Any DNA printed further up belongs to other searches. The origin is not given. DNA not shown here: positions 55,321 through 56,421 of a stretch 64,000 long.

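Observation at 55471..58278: Cas4-like nuclease translationally coupled to a fused PriS-PriL primase, divergent from PCNA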

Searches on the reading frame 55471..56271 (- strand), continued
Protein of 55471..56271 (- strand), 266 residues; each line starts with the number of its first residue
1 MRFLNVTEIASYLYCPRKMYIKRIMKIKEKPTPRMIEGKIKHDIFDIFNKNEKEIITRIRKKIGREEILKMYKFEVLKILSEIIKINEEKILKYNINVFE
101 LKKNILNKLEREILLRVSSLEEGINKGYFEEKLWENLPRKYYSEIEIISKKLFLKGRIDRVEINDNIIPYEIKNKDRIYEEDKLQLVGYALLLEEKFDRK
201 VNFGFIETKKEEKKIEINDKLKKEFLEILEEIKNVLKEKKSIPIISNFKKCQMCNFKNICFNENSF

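Call 53: find_homologous_proteins(query=A3, max_evalue=1e-10)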
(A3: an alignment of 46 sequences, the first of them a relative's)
Query A3 (46 sequences) (268 aa, profile of the alignment): 527 proteins with E <= 1e-10 among 6036 candidates; the best 120 are listed.
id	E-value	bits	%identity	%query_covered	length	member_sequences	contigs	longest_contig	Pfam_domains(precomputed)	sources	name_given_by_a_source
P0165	7.4e-126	437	47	100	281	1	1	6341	PF01930.24,PF12705.14,PF06023.19,PF08696.18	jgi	-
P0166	8.3e-125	434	46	100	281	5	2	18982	PF01930.24,PF12705.14,PF06023.19,PF08696.18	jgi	-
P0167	9.4e-125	434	46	100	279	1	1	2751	PF01930.24,PF12705.14,PF06023.19,PF08696.18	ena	-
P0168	1.2e-124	433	45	100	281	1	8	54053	PF01930.24,PF12705.14,PF06023.19,PF08696.18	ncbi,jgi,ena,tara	tara:strand:- start:48 stop:893 length:846 start_codon:yes stop_codon:yes gene_type:complete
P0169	1.8e-124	433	44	100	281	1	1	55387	PF01930.24,PF12705.14,PF06023.19,PF08696.18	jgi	jgi:CRISPR-associated exonuclease Cas4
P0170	6.4e-124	431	44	100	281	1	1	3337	PF01930.24,PF12705.14,PF06023.19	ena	-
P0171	1.2e-123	430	44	100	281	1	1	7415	PF01930.24,PF12705.14,PF06023.19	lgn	-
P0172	1.6e-123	430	46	100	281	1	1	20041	PF01930.24,PF12705.14,PF06023.19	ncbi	-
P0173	1.7e-123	430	48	100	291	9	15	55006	PF01930.24,PF12705.14,PF06023.19,PF08696.18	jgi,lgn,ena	-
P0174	1.8e-123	429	45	100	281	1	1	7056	PF01930.24,PF12705.14,PF06023.19,PF08696.18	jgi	-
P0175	4.3e-123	428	43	100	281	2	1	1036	PF01930.24,PF12705.14,PF06023.19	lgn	-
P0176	4.5e-123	428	45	100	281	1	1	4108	PF01930.24,PF12705.14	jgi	-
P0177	6.1e-123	428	44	100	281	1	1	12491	PF01930.24,PF12705.14,PF06023.19,PF08696.18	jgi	-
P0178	6.3e-123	428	45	100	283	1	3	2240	PF01930.24,PF12705.14,PF06023.19,PF08696.18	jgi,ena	-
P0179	1.9e-122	426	45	100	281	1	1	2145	PF01930.24,PF12705.14,PF06023.19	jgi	-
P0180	2.7e-122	426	46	100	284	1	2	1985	PF01930.24,PF12705.14,PF06023.19,PF08696.18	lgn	-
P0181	3.7e-122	425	45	100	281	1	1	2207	PF01930.24,PF12705.14,PF06023.19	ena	-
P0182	3.8e-122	425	48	100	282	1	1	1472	PF01930.24,PF12705.14,PF06023.19,PF08696.18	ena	-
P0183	4.1e-122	425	45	100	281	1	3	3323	PF01930.24,PF12705.14,PF06023.19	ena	-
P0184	4.2e-122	425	46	98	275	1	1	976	PF01930.24,PF12705.14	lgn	-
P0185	4.4e-122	425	46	100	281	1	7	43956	PF01930.24,PF12705.14,PF06023.19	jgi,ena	-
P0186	4.5e-122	425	45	100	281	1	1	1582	PF01930.24,PF12705.14,PF06023.19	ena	-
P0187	4.7e-122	425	45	100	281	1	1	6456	PF01930.24,PF12705.14,PF06023.19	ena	-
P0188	4.7e-122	425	45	100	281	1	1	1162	PF01930.24,PF12705.14,PF06023.19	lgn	-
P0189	4.9e-122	425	45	98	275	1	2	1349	PF01930.24,PF12705.14,PF06023.19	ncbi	-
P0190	5.1e-122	425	45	100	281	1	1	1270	PF01930.24,PF12705.14,PF06023.19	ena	-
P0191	5.1e-122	425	45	100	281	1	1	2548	PF01930.24,PF12705.14,PF06023.19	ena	-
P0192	7.4e-122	424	45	100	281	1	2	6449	PF01930.24,PF12705.14,PF06023.19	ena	-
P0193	8.7e-122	424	46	100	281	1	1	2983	PF01930.24,PF12705.14,PF06023.19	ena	-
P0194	9.2e-122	424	46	100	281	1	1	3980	PF01930.24,PF12705.14,PF06023.19,PF08696.18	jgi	-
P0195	9.6e-122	424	44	100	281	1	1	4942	PF01930.24,PF12705.14,PF06023.19,PF08696.18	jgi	-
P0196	9.7e-122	424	43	100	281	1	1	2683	PF01930.24,PF12705.14,PF06023.19,PF08696.18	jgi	-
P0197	9.8e-122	424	44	100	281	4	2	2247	PF01930.24,PF12705.14,PF06023.19,PF08696.18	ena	-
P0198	1.6e-121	423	45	98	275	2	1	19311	PF01930.24,PF12705.14,PF06023.19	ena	-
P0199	1.9e-121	423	45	100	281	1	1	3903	PF01930.24,PF12705.14,PF06023.19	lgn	-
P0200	2.0e-121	423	46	100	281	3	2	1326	PF01930.24,PF12705.14,PF06023.19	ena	-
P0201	2.6e-121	422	45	100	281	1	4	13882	PF01930.24,PF12705.14,PF06023.19,PF08696.18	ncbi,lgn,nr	ncbi:CRISPR-associated protein Cas4 [Candidatus Woesearchaeota archaeon]|nr:CRISPR-associated protei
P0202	2.9e-121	422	45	100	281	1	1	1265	PF01930.24,PF12705.14,PF06023.19,PF08696.18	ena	-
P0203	3.8e-121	422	44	100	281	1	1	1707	PF01930.24,PF12705.14,PF06023.19,PF08696.18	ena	-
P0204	4.3e-121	422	45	100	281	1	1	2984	PF01930.24,PF12705.14,PF06023.19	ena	-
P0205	5.7e-121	421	48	100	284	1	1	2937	PF01930.24,PF12705.14,PF06023.19,PF08696.18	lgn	-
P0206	6.7e-121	421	46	100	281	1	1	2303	PF01930.24,PF12705.14,PF06023.19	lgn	-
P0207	7.2e-121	421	43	100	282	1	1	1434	PF01930.24,PF12705.14,PF06023.19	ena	-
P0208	9.7e-121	421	45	100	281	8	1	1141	PF01930.24,PF12705.14,PF06023.19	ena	-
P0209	1.0e-120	420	49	100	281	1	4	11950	PF01930.24,PF12705.14,PF06023.19,PF08696.18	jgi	-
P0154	1.1e-120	420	49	100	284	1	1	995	PF01930.24,PF12705.14,PF06023.19,PF08696.18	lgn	-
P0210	1.2e-120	420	45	100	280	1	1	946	PF01930.24,PF12705.14,PF06023.19,PF08696.18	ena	-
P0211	1.4e-120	420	45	100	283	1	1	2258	PF01930.24,PF12705.14,PF08696.18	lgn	-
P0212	1.8e-120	420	47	100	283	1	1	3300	PF01930.24,PF12705.14,PF06023.19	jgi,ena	-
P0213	2.3e-120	419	44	100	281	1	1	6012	PF01930.24,PF12705.14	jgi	-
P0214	2.4e-120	419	44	100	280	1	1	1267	PF01930.24,PF12705.14,PF08696.18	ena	-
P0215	2.7e-120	419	46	100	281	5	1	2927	PF01930.24,PF12705.14,PF06023.19,PF08696.18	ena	-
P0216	3.1e-120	419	45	98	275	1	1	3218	PF01930.24,PF12705.14,PF06023.19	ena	-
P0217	3.3e-120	419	45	100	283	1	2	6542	PF01930.24,PF12705.14,PF08696.18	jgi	-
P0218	5.2e-120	418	45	98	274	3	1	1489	PF01930.24,PF12705.14,PF06023.19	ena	-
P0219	6.9e-120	418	46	100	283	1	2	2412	PF01930.24,PF12705.14,PF06023.19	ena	-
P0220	7.8e-120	418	42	100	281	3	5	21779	PF01930.24,PF12705.14,PF08696.18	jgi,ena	-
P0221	9.1e-120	417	46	100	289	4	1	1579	PF01930.24,PF12705.14,PF06023.19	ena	-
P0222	9.8e-120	417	46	100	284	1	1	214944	PF01930.24,PF12705.14,PF08696.18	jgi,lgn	-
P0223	1.0e-119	417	48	100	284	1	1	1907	PF01930.24,PF12705.14,PF06023.19,PF08696.18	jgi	-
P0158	1.0e-119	417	47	100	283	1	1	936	PF01930.24,PF12705.14,PF06023.19,PF08696.18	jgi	-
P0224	1.0e-119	417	44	100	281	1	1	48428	PF01930.24,PF12705.14,PF06023.19,PF08696.18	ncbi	-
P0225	1.4e-119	417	46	100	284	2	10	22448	PF01930.24,PF12705.14,PF08696.18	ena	-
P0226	1.5e-119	417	46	100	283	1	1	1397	PF01930.24,PF12705.14,PF06023.19,PF08696.18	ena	-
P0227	1.5e-119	417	44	100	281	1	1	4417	PF01930.24,PF12705.14,PF06023.19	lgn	-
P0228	1.7e-119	416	45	100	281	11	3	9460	PF01930.24,PF12705.14,PF06023.19,PF08696.18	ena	-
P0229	1.8e-119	416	47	100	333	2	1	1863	PF01930.24,PF12705.14,PF06023.19,PF08696.18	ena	-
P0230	1.9e-119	416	46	100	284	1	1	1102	PF01930.24,PF12705.14,PF06023.19,PF08696.18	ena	-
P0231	2.1e-119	416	46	100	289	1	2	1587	PF01930.24,PF12705.14,PF06023.19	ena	-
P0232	2.3e-119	416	47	100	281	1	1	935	PF01930.24,PF12705.14,PF06023.19,PF08696.18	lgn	-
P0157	2.4e-119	416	47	100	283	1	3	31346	PF01930.24,PF12705.14,PF06023.19,PF08696.18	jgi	jgi:CRISPR-associated protein Cas4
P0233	2.5e-119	416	49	100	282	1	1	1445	PF01930.24,PF12705.14,PF08696.18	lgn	-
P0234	3.4e-119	415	48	100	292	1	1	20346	PF01930.24,PF12705.14,PF06023.19,PF08696.18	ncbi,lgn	-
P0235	3.7e-119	415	45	100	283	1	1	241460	PF01930.24,PF12705.14,PF06023.19,PF08696.18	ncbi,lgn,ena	-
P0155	3.9e-119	415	49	100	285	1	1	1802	PF01930.24,PF12705.14,PF06023.19,PF08696.18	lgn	-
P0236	4.0e-119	415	45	98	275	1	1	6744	PF01930.24,PF12705.14,PF06023.19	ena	-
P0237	5.3e-119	415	45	100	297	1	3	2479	PF01930.24,PF12705.14,PF06023.19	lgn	-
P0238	5.4e-119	415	52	100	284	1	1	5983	PF01930.24,PF12705.14,PF06023.19,PF08696.18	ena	-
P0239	5.5e-119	415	47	100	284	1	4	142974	PF01930.24,PF12705.14,PF06023.19,PF08696.18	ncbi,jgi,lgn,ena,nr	ncbi:MAG: CRISPR-associated protein Cas4 [Nanoarchaeota archaeon]|nr:CRISPR-associated protein Cas4 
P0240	5.9e-119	415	46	100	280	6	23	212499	PF01930.24,PF12705.14,PF06023.19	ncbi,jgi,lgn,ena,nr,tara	ncbi:CRISPR-associated protein Cas4 [archaeon]|jgi:CRISPR-associated exonuclease Cas4|nr:CRISPR-asso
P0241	6.4e-119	415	48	100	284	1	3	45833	PF01930.24,PF12705.14,PF08696.18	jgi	-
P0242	7.2e-119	414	45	100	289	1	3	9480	PF01930.24,PF12705.14,PF06023.19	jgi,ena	-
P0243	8.8e-119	414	46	100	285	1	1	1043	PF01930.24,PF12705.14,PF08696.18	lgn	-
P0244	8.9e-119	414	50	100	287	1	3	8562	PF01930.24,PF12705.14,PF06023.19,PF08696.18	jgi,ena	-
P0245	1.1e-118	414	45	99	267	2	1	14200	PF01930.24,PF12705.14,PF06023.19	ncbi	-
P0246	1.1e-118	414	48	100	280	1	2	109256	PF01930.24,PF12705.14,PF06023.19,PF08696.18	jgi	-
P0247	1.1e-118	414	48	100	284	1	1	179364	PF01930.24,PF12705.14,PF06023.19,PF08696.18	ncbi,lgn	-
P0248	1.4e-118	413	46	100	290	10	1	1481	PF01930.24,PF12705.14,PF06023.19,PF08696.18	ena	-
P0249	1.4e-118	413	48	100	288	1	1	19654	PF01930.24,PF12705.14,PF06023.19,PF08696.18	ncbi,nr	ncbi:MAG: CRISPR-associated protein Cas4 [Nanoarchaeota archaeon]|nr:CRISPR-associated protein Cas4 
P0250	1.5e-118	413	47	100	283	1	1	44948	PF01930.24,PF12705.14,PF06023.19,PF08696.18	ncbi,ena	-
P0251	1.8e-118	413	46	100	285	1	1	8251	PF01930.24,PF12705.14,PF08696.18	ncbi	-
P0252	2.1e-118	413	44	98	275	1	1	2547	PF01930.24,PF12705.14,PF06023.19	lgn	-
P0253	2.9e-118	412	45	98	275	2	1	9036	PF01930.24,PF12705.14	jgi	-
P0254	3.2e-118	412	51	100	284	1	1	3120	PF01930.24,PF12705.14,PF08696.18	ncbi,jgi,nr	ncbi:CRISPR-associated protein Cas4 [Candidatus Woesearchaeota archaeon]|nr:CRISPR-associated protei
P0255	3.5e-118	412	44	98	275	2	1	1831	PF01930.24,PF12705.14,PF06023.19,PF08696.18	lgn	-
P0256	3.7e-118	412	48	100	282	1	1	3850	PF01930.24,PF12705.14,PF06023.19,PF08696.18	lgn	-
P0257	4.6e-118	412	45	100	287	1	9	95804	PF01930.24,PF12705.14,PF06023.19,PF08696.18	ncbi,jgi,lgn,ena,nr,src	ncbi:MAG TPA: CRISPR-associated protein Cas4 [Candidatus Nanoarchaeia archaeon]|nr:CRISPR-associated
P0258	4.8e-118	412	47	100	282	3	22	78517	PF01930.24,PF12705.14,PF06023.19,PF08696.18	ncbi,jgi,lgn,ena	jgi:CRISPR-associated exonuclease Cas4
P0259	5.0e-118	412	42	100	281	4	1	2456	PF01930.24,PF12705.14,PF06023.19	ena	-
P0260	5.0e-118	412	45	100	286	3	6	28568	PF01930.24,PF12705.14,PF06023.19,PF08696.18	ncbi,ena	-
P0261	5.4e-118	411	48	100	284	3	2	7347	PF01930.24,PF12705.14,PF08696.18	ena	-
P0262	5.8e-118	411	48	100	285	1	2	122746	PF01930.24,PF12705.14,PF06023.19,PF08696.18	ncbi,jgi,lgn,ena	-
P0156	6.5e-118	411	47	100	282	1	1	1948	PF01930.24,PF12705.14,PF08696.18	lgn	-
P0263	6.9e-118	411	45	100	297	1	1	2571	PF01930.24,PF12705.14,PF06023.19,PF08696.18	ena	-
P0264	7.3e-118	411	45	99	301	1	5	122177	PF01930.24,PF12705.14,PF06023.19,PF08696.18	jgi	-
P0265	8.9e-118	411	43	100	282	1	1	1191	PF01930.24,PF12705.14,PF06023.19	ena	-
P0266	9.0e-118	411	44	100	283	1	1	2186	PF01930.24,PF12705.14,PF06023.19,PF08696.18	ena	-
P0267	9.0e-118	411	45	100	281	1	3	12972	PF01930.24,PF12705.14,PF06023.19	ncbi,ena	-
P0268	1.1e-117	411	45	100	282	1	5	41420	PF01930.24,PF12705.14,PF06023.19,PF08696.18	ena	-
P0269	1.4e-117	410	43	100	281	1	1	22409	PF01930.24,PF12705.14,PF06023.19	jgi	jgi:CRISPR-associated exonuclease Cas4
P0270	1.4e-117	410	42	100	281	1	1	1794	PF01930.24,PF12705.14,PF06023.19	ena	-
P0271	1.6e-117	410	43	100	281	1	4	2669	PF01930.24,PF12705.14,PF06023.19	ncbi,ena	ncbi:MAG: CRISPR-associated protein Cas4 [Nanoarchaeota archaeon]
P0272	1.8e-117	410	45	98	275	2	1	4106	PF01930.24,PF12705.14,PF06023.19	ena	-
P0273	3.1e-117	409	48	100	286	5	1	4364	PF01930.24,PF12705.14,PF06023.19,PF08696.18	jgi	-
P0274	3.3e-117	409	46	100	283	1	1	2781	PF01930.24,PF12705.14,PF06023.19,PF08696.18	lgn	-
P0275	3.6e-117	409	47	100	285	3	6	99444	PF01930.24,PF12705.14,PF06023.19,PF08696.18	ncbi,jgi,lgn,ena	-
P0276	3.9e-117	409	44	100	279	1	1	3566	PF01930.24,PF12705.14,PF06023.19,PF08696.18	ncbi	-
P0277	4.4e-117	409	43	100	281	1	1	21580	PF01930.24,PF12705.14,PF06023.19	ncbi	-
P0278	7.5e-117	408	45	100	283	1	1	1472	PF01930.24,PF12705.14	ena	-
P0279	1.0e-116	407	45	99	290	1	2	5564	PF01930.24,PF12705.14,PF06023.19,PF08696.18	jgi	-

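Call 58: search_solved_structures(query=A1, max_evalue=1, show_alignments=0)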
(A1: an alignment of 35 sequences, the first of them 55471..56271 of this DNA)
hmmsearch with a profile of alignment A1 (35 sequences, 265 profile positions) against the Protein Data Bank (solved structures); distinct sequences matched with E-value up to 1: 11.
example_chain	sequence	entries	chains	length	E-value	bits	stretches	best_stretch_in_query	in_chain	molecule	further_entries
8d3l_I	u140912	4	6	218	1.9e-13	53.7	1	145-262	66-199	CRISPR-associated exonuclease Cas4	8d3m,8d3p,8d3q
7mi4_A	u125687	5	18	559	1.1e-09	41.3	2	146-262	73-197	CRISPR-associated exonuclease Cas4/endonuclease Cas1 fusion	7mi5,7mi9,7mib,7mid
4r5q_A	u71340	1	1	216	1.3e-09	41.1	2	154-263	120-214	CRISPR-associated exonuclease, Cas4 family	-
5eaw_A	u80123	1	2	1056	2.6e-07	33.6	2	144-209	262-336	DNA replication ATP-dependent helicase/nuclease DNA2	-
5ean_A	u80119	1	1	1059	2.6e-07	33.5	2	144-209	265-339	DNA replication ATP-dependent helicase/nuclease DNA2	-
5eax_A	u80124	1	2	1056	5.5e-06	29.2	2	3-49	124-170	DNA replication ATP-dependent helicase/nuclease DNA2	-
4ic1_A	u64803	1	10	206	0.0036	20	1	139-261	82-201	Uncharacterized protein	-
5z68_A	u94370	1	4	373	0.025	17.2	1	51-153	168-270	DNA replication and repair protein RecF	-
5z67_A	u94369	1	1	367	0.026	17.2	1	51-153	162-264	DNA replication and repair protein RecF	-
5z69_A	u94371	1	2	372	0.027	17.1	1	51-153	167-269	DNA replication and repair protein RecF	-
7lgc_A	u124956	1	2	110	0.86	12.2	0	170-211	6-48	Modulator of apoptosis 1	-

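Call 60: find_related_loci(query=A1, collection=viral_contigs, flank=6000)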
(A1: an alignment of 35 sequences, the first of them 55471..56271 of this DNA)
Query A1 (266 aa) in viral_contigs; peptide patterns used: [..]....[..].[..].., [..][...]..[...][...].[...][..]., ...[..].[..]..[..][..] (x = any residue, [..] = any of these).
51 stretches matched a pattern, but none encodes a relative of the query by tblastn (E <= 1e-3).

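Call 66: search_protein_families(library=pfam, proteins=[L091:6484-7896:-, L091:8834-9745:+, L091:9765-12527:+, L084:2513-3016:-, L084:4307-4675:+, L084:4672-5463:+, L065:4433-4969:+, L065:5940-6773:-, L077:6808-7941:+, L077:5890-6792:+], max_evalue=0.001)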
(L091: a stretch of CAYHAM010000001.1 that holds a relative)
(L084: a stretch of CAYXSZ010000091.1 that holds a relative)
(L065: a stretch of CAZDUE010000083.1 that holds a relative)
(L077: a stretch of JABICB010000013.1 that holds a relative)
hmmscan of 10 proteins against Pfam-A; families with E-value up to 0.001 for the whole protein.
L091:6484-7896:- (470 aa): 3 families
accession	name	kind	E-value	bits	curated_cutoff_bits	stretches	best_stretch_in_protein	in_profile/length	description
PF19289.4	PmbA_TldD_3rd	-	3e-55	187.2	22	1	231-468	2-217/220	PmbA/TldA metallopeptidase C-terminal domain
PF01523.21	PmbA_TldD_1st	-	1.1e-13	51.5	20.9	1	21-83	1-63/65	PmbA/TldA metallopeptidase domain 1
PF19290.4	PmbA_TldD_2nd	-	2e-06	28.7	20.9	1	115-200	3-87/109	PmbA/TldA metallopeptidase central domain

L091:8834-9745:+ (303 aa): 4 families
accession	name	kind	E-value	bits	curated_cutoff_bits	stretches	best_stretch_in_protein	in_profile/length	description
PF01171.26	ATP_bind_3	-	7.9e-12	45.7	27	1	51-173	2-123/182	PP-loop family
PF01507.26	PAPS_reduct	-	1.5e-05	25.6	22.5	1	51-185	2-141/175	Phosphoadenosine phosphosulfate reductase domain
PF06508.19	QueC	-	3.7e-05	23.8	22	1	53-110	4-59/210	Queuosine biosynthesis protein QueC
PF03054.22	tRNA_Me_trans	-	4.4e-05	23.7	20.6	1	50-154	2-126/202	tRNA methyl transferase HUP domain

L091:9765-12527:+ (920 aa): 0 families

L084:2513-3016:- (167 aa): 2 families
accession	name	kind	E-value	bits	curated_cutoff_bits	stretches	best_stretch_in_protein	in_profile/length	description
PF03266.21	NTPase_1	-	3.5e-33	115.3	23.9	1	2-132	1-135/168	NTPase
PF13173.12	AAA_14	-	1.6e-05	25.3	27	0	3-125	5-93/129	AAA domain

L084:4307-4675:+ (122 aa): 0 families

L084:4672-5463:+ (263 aa): 4 families
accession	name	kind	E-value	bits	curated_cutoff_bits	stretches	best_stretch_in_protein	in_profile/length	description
PF05670.18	NFACT-R_1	-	3.9e-36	124.4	29.8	1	68-177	1-112/112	NFACT protein RNA binding domain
PF05833.16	NFACT_N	-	2.9e-08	33.4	31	1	1-47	369-415/456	NFACT N-terminal and middle domains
PF18297.6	NFACT-R_2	-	4.6e-07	30.4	26.9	1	70-150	2-79/104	NFACT protein RNA binding domain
PF19111.5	DUF5798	-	0.00052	20.6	27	0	13-58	15-60/89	Family of unknown function (DUF5798)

L065:4433-4969:+ (178 aa): 1 family
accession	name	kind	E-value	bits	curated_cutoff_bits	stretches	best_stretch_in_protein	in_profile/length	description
PF00226.36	DnaJ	-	9.2e-12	45.3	27.8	1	126-176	4-56/63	DnaJ domain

L065:5940-6773:- (277 aa): 9 families
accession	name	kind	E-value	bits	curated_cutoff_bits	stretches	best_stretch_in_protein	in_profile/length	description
PF08241.18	Methyltransf_11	-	6.1e-22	78.5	21.2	1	118-200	1-86/95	Methyltransferase domain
PF13649.12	Methyltransf_25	-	2.7e-20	73.3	27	1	117-200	1-92/97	Methyltransferase domain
PF13847.12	Methyltransf_31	-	1.4e-17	64.2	27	1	115-209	5-110/145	Methyltransferase domain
PF13489.12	Methyltransf_23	-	2.4e-13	50.6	27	1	92-252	6-160/164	Methyltransferase domain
PF08242.18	Methyltransf_12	-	8.2e-11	42.9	30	1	118-200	1-91/98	Methyltransferase domain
PF01209.24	Ubie_methyltran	-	5e-09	36.3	20.1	1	110-200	44-142/233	ubiE/COQ5 methyltransferase family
PF07021.18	MetW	-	1.1e-07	32.1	21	1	116-206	16-107/193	Methionine biosynthesis protein MetW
PF01728.25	FtsJ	-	0.00024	21.5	24.1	1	111-180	20-97/181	FtsJ-like methyltransferase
PF02353.26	CMAS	-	0.00033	20.5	27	1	115-191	64-143/273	Mycolic acid cyclopropane synthetase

L077:6808-7941:+ (377 aa): 4 families
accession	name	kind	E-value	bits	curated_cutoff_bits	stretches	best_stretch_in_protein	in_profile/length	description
PF01170.24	UPF0020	-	3.3e-11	43.7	22.3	1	180-323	15-168/197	RMKL-like, methyltransferase domain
PF01555.25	N6_N4_Mtase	-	4e-08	33.9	26.7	1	165-232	159-220/221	DNA methylase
PF03602.21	Cons_hypoth95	-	5.1e-07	30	24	1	160-306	7-152/182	Conserved hypothetical protein 95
PF13847.12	Methyltransf_31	-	4.6e-06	26.8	27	1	193-323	3-113/145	Methyltransferase domain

L077:5890-6792:+ (300 aa): 0 families
